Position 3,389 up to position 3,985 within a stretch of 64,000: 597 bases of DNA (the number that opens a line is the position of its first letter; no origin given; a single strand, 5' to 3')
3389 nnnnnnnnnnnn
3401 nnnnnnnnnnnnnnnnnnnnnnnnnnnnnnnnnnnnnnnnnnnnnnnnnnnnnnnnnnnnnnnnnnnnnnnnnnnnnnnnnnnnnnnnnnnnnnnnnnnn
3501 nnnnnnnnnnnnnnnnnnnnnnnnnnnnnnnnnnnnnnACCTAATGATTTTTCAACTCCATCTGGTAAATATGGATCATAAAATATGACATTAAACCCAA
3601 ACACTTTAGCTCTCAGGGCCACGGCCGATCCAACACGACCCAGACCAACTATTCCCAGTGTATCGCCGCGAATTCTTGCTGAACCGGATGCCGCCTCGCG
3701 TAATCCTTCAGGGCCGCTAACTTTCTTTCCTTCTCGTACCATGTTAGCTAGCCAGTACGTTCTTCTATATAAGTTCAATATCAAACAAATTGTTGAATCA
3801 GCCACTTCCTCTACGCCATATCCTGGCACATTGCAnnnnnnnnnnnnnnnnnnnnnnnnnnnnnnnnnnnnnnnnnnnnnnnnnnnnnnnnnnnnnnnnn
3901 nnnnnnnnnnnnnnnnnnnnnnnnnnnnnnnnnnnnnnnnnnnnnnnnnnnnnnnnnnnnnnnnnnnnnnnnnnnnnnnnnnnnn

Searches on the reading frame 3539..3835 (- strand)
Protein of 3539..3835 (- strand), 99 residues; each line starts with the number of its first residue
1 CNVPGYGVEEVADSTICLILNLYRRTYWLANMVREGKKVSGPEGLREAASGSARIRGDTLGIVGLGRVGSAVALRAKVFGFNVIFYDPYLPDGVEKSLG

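Call 65: find_homologous_proteins(query=window:3539-3835:-, max_evalue=1e-20)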
Query seq(99 aa) (99 aa): 248 proteins with E <= 1e-20 among 665 candidates; the best 120 are listed.
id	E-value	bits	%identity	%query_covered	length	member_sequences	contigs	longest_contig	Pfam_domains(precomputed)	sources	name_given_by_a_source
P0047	6.1e-59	214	100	100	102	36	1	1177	PF02826.26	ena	-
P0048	3.6e-58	212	99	100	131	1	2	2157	PF02826.26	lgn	-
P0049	1.1e-57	210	97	100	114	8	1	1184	PF02826.26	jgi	-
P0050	1.4e-57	210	97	100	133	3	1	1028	PF02826.26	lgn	-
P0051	7.8e-57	207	100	98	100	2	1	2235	PF02826.26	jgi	jgi:C-terminal binding protein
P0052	3.6e-56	205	96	100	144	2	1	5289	PF02826.26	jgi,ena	-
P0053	1.4e-55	203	96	100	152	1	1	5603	PF02826.26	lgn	-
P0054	2.8e-55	202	97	98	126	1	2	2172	PF02826.26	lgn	-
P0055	2.3e-54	199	89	100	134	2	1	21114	PF02826.26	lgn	-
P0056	1.9e-50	187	88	98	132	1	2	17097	PF02826.26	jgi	jgi:C-terminal binding protein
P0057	1.2e-49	184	85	100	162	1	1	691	PF02826.26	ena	-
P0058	1.2e-49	184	70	100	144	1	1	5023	PF02826.26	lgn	-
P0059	8.4e-49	182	83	100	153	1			PF02826.26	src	-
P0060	1.9e-46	174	83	95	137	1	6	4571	PF02826.26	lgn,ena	-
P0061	4.9e-46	173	87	93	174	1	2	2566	PF02826.26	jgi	jgi:C-terminal binding protein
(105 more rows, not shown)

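Call 66: find_encoding_contigs(protein=P0051, flank=5000, max_places=4)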
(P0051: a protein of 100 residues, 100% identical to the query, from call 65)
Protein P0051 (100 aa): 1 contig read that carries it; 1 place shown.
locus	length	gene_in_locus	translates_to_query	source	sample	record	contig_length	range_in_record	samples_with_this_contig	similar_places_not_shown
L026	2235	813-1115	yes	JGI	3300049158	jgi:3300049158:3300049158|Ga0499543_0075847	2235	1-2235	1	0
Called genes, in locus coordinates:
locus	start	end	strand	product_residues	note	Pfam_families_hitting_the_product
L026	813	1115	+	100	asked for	PF02826:2-Hacid_dh_C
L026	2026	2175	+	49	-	-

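Call 67: find_encoding_contigs(protein=P0047, flank=5000, max_places=6)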
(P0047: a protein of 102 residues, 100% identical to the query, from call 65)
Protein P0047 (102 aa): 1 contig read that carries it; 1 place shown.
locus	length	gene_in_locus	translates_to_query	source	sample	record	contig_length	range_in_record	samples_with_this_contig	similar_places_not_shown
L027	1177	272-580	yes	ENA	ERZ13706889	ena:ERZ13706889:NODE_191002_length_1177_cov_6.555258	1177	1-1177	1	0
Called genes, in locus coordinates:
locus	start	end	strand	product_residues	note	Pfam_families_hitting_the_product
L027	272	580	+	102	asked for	PF02826:2-Hacid_dh_C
